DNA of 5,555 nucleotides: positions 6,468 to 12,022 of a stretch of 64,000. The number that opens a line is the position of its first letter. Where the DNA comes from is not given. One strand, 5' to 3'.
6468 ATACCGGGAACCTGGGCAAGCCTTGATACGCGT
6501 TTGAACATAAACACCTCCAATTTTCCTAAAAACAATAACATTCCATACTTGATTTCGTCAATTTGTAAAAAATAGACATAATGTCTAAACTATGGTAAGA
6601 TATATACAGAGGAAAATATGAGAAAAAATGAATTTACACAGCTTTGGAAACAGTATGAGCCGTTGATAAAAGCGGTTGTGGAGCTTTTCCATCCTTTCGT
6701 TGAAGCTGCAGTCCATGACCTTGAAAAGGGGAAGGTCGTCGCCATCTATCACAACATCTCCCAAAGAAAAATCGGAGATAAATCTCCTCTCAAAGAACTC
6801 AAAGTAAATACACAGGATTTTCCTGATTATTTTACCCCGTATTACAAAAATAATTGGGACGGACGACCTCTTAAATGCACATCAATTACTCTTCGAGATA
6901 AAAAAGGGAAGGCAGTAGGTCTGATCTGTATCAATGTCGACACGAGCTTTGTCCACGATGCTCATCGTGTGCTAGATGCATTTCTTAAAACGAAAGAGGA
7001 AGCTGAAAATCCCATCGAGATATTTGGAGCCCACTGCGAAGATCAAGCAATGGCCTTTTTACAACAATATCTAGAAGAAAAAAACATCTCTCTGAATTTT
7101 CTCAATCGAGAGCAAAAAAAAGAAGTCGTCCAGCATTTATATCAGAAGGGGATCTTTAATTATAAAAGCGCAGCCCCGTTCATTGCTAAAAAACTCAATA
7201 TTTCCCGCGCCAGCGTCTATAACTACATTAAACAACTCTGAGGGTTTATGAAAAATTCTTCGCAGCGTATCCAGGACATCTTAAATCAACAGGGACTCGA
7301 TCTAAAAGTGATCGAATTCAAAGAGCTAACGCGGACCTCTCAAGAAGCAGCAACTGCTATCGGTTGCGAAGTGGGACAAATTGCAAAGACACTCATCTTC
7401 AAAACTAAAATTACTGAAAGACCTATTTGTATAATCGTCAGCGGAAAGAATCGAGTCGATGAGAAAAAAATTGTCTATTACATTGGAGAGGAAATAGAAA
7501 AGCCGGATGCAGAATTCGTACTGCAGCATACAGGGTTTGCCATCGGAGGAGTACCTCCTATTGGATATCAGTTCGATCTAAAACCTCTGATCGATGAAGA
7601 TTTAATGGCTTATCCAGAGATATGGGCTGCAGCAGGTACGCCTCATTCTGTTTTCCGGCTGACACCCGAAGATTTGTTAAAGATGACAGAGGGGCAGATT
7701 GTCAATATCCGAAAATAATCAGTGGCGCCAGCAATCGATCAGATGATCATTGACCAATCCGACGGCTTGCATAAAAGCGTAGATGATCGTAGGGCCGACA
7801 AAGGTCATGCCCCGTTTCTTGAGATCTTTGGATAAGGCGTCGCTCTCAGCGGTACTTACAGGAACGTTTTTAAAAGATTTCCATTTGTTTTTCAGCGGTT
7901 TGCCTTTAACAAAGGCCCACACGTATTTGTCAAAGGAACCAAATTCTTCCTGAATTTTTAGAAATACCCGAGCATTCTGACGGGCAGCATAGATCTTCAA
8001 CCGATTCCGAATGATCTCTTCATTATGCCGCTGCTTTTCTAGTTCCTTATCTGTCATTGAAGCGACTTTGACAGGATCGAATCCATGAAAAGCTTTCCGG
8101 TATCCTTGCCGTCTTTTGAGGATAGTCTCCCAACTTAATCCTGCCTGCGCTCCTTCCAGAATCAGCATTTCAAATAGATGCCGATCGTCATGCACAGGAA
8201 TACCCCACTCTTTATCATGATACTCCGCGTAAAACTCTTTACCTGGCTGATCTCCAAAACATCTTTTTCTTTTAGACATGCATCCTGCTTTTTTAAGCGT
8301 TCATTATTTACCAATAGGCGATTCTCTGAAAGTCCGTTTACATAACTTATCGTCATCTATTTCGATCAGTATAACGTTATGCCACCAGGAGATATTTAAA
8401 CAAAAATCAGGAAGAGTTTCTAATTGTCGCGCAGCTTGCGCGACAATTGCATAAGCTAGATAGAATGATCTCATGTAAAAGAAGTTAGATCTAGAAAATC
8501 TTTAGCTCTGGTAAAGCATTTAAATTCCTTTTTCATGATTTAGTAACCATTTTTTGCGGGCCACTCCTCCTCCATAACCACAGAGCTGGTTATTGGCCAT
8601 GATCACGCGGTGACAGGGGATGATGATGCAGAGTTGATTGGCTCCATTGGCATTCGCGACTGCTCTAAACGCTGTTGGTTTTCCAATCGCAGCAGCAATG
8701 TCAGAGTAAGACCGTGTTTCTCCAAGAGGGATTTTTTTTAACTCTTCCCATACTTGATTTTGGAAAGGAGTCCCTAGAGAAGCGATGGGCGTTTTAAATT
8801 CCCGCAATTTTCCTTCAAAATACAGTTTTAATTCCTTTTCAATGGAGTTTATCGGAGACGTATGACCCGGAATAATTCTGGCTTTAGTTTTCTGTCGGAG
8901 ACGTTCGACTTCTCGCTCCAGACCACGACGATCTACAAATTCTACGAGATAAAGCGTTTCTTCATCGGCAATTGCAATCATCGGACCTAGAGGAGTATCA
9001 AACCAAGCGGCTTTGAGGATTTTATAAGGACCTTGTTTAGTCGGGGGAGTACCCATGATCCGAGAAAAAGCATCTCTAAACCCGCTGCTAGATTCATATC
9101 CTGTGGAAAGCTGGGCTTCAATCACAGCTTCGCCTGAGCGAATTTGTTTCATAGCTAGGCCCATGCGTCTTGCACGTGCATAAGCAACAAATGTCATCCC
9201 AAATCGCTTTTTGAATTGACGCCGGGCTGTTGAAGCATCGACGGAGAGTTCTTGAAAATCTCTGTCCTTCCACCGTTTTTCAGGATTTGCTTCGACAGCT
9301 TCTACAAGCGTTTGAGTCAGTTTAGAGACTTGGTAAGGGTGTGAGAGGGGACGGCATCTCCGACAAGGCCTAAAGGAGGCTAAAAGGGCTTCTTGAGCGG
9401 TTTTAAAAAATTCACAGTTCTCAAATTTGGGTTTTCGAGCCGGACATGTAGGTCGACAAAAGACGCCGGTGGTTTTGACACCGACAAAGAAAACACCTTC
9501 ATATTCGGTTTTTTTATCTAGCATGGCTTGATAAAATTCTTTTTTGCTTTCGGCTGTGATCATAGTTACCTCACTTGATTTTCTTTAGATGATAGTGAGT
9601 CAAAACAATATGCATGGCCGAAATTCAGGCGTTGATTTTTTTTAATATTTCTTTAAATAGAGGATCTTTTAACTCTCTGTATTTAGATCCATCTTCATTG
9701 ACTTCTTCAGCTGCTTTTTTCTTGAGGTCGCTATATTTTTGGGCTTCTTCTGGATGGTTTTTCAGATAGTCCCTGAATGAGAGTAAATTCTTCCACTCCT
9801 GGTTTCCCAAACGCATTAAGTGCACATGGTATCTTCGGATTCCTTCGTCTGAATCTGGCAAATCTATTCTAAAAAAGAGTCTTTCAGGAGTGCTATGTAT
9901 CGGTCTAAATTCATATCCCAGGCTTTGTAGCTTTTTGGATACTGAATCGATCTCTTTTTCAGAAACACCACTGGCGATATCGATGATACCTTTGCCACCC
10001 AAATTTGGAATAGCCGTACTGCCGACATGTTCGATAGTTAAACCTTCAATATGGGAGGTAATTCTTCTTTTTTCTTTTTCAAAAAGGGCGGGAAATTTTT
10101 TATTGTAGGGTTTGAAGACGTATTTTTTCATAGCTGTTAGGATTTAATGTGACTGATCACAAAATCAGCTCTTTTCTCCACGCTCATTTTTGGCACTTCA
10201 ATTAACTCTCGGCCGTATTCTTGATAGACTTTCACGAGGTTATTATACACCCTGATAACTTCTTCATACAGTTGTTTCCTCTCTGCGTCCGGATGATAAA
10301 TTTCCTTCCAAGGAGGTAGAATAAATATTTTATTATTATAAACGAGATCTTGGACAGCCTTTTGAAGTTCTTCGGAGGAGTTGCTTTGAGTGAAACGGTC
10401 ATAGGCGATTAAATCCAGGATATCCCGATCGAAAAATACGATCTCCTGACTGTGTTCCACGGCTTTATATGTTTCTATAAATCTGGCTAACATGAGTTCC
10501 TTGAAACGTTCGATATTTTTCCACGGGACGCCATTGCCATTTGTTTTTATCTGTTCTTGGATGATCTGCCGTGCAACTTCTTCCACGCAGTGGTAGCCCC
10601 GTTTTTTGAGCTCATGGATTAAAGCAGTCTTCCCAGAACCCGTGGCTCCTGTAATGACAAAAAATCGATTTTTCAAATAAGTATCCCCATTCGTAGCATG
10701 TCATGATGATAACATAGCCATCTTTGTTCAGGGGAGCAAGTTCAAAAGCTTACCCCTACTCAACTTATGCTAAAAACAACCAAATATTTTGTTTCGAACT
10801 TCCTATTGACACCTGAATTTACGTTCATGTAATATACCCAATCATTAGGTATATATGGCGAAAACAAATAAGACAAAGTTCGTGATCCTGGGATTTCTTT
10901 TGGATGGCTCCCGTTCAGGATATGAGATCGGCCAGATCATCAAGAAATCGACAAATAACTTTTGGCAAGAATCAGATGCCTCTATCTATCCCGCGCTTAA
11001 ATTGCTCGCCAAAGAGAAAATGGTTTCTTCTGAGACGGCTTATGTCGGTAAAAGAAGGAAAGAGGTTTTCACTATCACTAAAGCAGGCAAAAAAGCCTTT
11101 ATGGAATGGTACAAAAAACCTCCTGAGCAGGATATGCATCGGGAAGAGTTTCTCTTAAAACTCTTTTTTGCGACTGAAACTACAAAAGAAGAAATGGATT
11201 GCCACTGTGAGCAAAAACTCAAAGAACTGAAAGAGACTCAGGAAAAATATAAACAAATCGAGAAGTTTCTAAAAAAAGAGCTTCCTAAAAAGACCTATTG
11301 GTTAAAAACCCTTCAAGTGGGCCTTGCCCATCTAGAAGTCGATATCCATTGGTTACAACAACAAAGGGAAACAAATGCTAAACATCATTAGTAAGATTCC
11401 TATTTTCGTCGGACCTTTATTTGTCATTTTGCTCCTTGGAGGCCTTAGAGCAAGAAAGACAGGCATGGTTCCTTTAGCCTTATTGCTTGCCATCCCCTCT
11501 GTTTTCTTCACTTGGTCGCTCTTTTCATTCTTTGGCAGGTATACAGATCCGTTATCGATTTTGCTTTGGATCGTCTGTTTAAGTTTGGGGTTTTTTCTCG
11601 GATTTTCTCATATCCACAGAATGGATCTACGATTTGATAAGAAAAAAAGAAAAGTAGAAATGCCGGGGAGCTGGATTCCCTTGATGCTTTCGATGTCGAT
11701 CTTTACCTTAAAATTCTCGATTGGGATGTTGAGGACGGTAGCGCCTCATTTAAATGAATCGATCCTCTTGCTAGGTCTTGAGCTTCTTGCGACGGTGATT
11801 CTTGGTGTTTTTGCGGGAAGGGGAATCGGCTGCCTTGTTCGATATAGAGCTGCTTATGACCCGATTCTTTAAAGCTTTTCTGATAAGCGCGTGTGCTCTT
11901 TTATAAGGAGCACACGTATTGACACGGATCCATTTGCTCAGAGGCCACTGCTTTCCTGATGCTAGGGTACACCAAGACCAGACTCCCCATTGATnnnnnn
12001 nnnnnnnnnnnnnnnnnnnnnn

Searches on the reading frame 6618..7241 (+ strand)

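Call 72: search_protein_families(library=pfam, proteins=[window:6618-7241:+], max_evalue=0.0001)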
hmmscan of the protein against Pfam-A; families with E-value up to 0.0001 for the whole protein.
window:6618-7241:+ (207 aa): 2 families
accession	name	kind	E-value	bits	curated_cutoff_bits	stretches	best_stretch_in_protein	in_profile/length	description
PF08348.17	PAS_6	-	2.9e-26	92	27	1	11-116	2-113/115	YheO-like PAS domain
PF13309.12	HTH_22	-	1.1e-21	77.1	29.6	1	147-205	5-63/63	HTH domain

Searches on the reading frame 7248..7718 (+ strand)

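Call 72: search_protein_families(library=pfam, proteins=[window:7248-7718:+], max_evalue=0.0001)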
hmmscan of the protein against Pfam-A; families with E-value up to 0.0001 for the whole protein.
window:7248-7718:+ (156 aa): 1 family
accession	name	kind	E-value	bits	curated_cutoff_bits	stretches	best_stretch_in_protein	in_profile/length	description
PF04073.20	tRNA_edit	-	3.9e-26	92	25.5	1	27-145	3-122/123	Aminoacyl-tRNA editing domain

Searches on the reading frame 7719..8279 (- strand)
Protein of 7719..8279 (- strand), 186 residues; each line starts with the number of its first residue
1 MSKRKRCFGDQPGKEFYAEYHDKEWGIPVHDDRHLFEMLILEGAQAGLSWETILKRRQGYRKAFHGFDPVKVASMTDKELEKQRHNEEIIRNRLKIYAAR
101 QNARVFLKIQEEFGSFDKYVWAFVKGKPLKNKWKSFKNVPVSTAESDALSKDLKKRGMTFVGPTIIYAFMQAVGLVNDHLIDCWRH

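Call 72: search_protein_families(library=pfam, proteins=[window:7719-8279:-], max_evalue=0.0001)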
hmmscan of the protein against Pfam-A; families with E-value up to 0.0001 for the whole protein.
window:7719-8279:- (186 aa): 1 family
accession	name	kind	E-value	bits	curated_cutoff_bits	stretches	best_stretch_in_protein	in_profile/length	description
PF03352.18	Adenine_glyco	-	3.5e-82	275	25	1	14-186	5-177/177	Methyladenine glycosylase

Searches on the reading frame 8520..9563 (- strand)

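Call 72: search_protein_families(library=pfam, proteins=[window:8520-9563:-], max_evalue=0.0001)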
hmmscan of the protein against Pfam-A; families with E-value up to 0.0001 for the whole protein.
window:8520-9563:- (347 aa): 4 families
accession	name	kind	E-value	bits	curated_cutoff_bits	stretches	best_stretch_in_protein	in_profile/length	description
PF01035.26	DNA_binding_1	-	7.1e-33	112.7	27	1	266-345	1-80/81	6-O-methylguanine DNA methyltransferase, DNA binding domain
PF02805.21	Ada_Zn_binding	-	4.4e-28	97.5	23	1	10-72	2-64/65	Metal binding domain of Ada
PF12833.13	HTH_18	-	7.5e-16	58.6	33.6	1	105-176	4-76/80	Helix-turn-helix domain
PF02870.21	Methyltransf_1N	-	2.4e-05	25.2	21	1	187-260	5-69/71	6-O-methylguanine DNA methyltransferase, ribonuclease-like domain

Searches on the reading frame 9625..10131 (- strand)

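Call 72: search_protein_families(library=pfam, proteins=[window:9625-10131:-], max_evalue=0.0001)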
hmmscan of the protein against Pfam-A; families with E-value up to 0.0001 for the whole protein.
window:9625-10131:- (168 aa): 1 family
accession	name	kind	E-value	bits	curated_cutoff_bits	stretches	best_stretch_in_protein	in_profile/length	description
PF04229.20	GrpB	-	6.8e-42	143.8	25.5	1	7-165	5-159/159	GrpB protein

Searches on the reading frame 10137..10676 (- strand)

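Call 73: search_protein_families(library=pfam, proteins=[window:10137-10676:-], max_evalue=0.0001)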
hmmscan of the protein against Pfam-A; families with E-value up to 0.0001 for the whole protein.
window:10137-10676:- (179 aa): 2 families
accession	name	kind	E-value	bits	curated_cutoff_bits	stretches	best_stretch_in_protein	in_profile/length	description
PF13521.12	AAA_28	-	2.3e-40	138.9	27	1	6-169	2-164/164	AAA domain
PF20720.3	nSTAND3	-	3.2e-06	27.4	27.2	1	2-177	16-153/155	Novel STAND NTPase 3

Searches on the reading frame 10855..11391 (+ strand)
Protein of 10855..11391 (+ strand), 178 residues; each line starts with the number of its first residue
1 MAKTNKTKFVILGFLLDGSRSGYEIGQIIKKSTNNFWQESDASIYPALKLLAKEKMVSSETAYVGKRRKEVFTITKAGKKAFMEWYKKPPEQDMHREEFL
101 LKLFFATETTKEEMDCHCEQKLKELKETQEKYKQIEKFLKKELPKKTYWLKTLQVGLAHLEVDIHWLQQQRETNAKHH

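Call 73: search_protein_families(library=pfam, proteins=[window:10855-11391:+], max_evalue=0.0001)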
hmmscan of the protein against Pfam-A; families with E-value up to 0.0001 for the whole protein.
window:10855-11391:+ (178 aa): 3 families
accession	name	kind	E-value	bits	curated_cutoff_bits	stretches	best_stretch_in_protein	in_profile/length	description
PF03551.20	PadR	-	3e-14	53.2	27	1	11-82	1-73/75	Transcriptional regulator PadR-like family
PF10400.15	Vir_act_alpha_C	-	8.9e-08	33.2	22.4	1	96-171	2-74/78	Virulence activator alpha C-term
PF13601.12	HTH_34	-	8.6e-06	26.3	27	1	39-85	26-72/80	Winged helix DNA-binding domain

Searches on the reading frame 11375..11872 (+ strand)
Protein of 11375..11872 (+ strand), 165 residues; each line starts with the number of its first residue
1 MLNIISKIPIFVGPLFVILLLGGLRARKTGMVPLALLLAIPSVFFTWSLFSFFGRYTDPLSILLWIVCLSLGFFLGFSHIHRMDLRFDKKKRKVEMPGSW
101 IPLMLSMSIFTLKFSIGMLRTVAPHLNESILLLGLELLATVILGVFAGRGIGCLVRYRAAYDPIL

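Call 73: search_protein_families(library=pfam, proteins=[window:11375-11872:+], max_evalue=0.0001)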
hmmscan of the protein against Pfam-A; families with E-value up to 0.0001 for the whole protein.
window:11375-11872:+ (165 aa): 1 family
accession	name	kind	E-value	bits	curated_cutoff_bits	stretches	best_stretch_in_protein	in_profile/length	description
PF20327.3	DUF6622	-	7.1e-09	36.3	27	1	4-157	16-175/183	Family of unknown function (DUF6622)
